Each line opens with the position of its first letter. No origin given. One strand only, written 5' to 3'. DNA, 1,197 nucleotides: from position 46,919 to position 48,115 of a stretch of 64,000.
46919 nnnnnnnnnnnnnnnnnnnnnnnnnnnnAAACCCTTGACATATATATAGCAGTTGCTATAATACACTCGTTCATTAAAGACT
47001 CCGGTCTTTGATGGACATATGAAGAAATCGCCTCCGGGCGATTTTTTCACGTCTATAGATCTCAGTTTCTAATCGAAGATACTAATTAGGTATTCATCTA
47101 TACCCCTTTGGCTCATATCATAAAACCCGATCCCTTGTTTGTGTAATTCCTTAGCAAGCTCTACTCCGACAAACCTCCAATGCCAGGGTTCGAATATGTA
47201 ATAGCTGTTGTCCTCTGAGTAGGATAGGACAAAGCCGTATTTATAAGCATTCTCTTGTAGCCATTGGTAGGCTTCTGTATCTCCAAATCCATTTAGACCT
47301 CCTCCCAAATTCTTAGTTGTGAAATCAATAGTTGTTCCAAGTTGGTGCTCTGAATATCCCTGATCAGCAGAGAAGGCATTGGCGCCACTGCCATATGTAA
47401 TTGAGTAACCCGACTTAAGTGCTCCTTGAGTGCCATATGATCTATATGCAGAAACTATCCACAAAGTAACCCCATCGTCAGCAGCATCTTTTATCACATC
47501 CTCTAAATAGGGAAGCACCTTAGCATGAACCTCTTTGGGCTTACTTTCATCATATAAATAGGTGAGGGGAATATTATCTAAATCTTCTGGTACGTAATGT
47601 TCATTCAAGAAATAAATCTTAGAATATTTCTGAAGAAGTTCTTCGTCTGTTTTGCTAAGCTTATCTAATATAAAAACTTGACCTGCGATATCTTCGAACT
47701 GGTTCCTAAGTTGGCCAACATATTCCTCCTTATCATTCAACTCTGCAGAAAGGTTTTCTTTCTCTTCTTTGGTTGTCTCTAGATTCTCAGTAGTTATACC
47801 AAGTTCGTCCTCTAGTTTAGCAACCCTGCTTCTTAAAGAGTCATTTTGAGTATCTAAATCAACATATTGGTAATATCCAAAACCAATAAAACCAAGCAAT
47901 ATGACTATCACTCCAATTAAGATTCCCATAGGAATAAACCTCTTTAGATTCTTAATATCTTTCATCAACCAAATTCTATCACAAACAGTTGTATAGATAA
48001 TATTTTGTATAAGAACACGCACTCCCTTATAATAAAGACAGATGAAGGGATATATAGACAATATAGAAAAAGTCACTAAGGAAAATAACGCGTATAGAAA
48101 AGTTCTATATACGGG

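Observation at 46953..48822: Duplicated 108-bp promoter + small-RNA + terminator module in direct orientation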

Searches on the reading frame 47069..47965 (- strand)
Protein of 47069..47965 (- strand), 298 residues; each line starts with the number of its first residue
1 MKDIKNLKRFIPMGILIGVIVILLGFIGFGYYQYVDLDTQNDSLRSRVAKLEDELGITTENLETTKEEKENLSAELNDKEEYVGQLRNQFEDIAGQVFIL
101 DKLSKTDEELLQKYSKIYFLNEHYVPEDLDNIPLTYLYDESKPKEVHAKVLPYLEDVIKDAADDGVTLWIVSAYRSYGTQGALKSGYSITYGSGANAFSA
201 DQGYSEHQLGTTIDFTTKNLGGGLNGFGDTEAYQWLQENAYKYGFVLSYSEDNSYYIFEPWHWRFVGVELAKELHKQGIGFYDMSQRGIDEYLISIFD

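Call 37: find_homologous_proteins(query=window:47069-47965:-, max_evalue=1e-20)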
Query window:47069-47965:- (298 aa): 7429 proteins with E <= 1e-20 among 8000 candidates; the best 120 are listed.
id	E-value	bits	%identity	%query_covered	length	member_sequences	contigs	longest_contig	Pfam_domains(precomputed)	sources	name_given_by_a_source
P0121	7.0e-196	667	100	100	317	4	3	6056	PF02557.23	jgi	-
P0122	9.3e-123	427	65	98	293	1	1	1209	PF02557.23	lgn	-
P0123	2.6e-119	416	64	98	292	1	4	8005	PF02557.23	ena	-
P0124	2.9e-113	396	61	95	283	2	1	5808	PF02557.23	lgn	-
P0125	1.1e-111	391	61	99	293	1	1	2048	PF02557.23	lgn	-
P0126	1.4e-108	381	59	99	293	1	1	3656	PF02557.23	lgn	-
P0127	2.6e-108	380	60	99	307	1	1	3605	PF02557.23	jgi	-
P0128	3.1e-108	380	58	99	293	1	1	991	PF02557.23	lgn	-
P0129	1.4e-106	374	59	99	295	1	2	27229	PF02557.23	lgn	-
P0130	2.6e-106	373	64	90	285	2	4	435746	PF02557.23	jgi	-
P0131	3.5e-106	373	58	99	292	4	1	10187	PF02557.23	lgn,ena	-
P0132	1.0e-105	371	59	98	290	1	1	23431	PF02557.23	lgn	-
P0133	2.7e-104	367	59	95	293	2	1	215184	PF02557.23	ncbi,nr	ncbi:D-alanyl-D-alanine carboxypeptidase family protein [Candidatus Kaiserbacteria bacterium]|nr:D-a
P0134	4.0e-104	366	57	100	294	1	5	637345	PF02557.23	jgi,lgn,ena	-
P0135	1.8e-103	364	59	95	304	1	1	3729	PF02557.23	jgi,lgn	jgi:D-alanyl-D-alanine carboxypeptidase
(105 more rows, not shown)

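Call 38: find_encoding_contigs(protein=P0123, flank=8000, max_places=4)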
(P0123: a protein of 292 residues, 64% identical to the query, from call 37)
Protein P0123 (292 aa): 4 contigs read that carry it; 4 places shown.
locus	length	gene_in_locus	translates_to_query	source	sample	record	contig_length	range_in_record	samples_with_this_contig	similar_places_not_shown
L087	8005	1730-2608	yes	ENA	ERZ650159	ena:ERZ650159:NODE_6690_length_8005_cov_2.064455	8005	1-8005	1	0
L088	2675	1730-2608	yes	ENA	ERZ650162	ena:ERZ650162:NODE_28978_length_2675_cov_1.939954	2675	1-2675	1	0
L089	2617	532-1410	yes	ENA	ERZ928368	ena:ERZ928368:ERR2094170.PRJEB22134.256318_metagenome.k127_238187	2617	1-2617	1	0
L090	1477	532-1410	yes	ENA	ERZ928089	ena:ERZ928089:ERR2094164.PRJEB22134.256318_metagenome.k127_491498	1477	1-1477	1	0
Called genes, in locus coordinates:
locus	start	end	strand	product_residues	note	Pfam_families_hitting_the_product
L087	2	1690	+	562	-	?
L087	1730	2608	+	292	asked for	PF02557:VanY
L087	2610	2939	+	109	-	PF01588:tRNA_bind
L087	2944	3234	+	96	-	-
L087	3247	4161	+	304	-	PF18915:DUF5667 (weak)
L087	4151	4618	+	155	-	PF09055:Sod_Ni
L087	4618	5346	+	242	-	PF00717:Peptidase_S24, PF10502:Peptidase_S26, PF07884:VKOR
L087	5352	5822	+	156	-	PF07681:DoxX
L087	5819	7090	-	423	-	PF01266:DAO (faint), PF07992:Pyr_redox_2, PF00070:Pyr_redox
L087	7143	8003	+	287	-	?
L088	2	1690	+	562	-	?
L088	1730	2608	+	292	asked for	PF02557:VanY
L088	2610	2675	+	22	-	?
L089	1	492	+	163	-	?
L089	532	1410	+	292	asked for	PF02557:VanY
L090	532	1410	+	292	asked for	PF02557:VanY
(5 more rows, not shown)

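Call 39: find_encoding_contigs(protein=P0124, flank=8000, max_places=3)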
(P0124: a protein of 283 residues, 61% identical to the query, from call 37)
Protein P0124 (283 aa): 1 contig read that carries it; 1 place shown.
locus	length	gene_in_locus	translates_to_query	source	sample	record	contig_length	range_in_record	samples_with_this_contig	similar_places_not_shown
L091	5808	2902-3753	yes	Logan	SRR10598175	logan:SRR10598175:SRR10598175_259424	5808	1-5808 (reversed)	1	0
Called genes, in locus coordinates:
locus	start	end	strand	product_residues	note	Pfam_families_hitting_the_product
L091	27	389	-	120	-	PF09945:DUF2177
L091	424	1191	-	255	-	PF06966:DUF1295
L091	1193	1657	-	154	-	PF03073:TspO_MBR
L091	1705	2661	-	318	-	PF01018:GTP1_OBG, PF01926:MMR_HSR1, PF02421:FeoB_N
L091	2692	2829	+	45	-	-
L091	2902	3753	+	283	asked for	PF02557:VanY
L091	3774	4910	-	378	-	PF01078:Mg_chelatase (faint), PF05496:RuvB_N, PF07724:AAA_2 (faint), PF00004:AAA, PF07728:AAA_5, PF13173:AAA_14 (weak), PF16193:AAA_assoc_2, PF12002:MgsA_C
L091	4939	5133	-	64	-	-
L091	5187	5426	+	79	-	PF01541:GIY-YIG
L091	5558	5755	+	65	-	PF00313:CSD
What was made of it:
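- Tried and rejected: The closest vanY homologues are 65% identical and sit in other contexts (calls 37-39).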

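Call 56: search_protein_families(library=pfam, proteins=[window:47072-47965:-], max_evalue=1)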
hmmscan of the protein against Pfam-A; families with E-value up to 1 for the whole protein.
window:47072-47965:- (298 aa): 17 families
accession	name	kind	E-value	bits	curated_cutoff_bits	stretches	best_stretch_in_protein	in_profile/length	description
PF02557.22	VanY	-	9.2e-30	103.6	25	1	145-267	3-131/132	D-alanyl-D-alanine carboxypeptidase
PF10473.14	CENP-F_leu_zip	-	0.00051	20.6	34.5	1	39-96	17-74/140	Leucine-rich repeats of kinetochore protein Cenp-F/LEK1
PF25443.1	ANG-1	-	0.0018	18.9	28.5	1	37-100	26-86/105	ANG-1-like domain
PF13851.11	GAS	-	0.0042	16.9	32.3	1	35-117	36-118/200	Growth-arrest specific micro-tubule binding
PF17078.10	SHE3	-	0.0043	17.2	30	1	35-106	20-91/228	SWI5-dependent HO expression protein 3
PF06785.16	UPF0242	-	0.013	16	33.5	1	26-97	52-127/194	Uncharacterised protein family (UPF0242) N-terminus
PF19220.6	Rod_CreS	-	0.049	13.1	100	1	39-97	20-78/359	Crescentin, rod domain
PF05951.18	Peptidase_M15_2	-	0.056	13.6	27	1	113-185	19-91/153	Bacterial protein of unknown function (DUF882)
PF25026.1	Asd-4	-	0.076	13.6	29.1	1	41-94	24-77/80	Asd-4-like domain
PF06103.16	DUF948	-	0.14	12.8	37.2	1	33-94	20-81/89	Bacterial protein of unknown function (DUF948)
PF13624.11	SurA_N_3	-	0.16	12.3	27.2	1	3-76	4-69/162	SurA-like N-terminal domain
PF04977.20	DivIC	-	0.44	10.8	28.9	0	16-54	1-39/80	Septum formation initiator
PF21924.1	XRCC4_CC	-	0.52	10.9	27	1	27-78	11-62/78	XRCC4 coiled-coil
PF11932.13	DUF3450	-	0.53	10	32.6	1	43-110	34-101/241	Protein of unknown function (DUF3450)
PF25258.1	DUF7859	-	0.54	10.7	27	0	15-31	14-30/49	Family of unknown function (DUF7859)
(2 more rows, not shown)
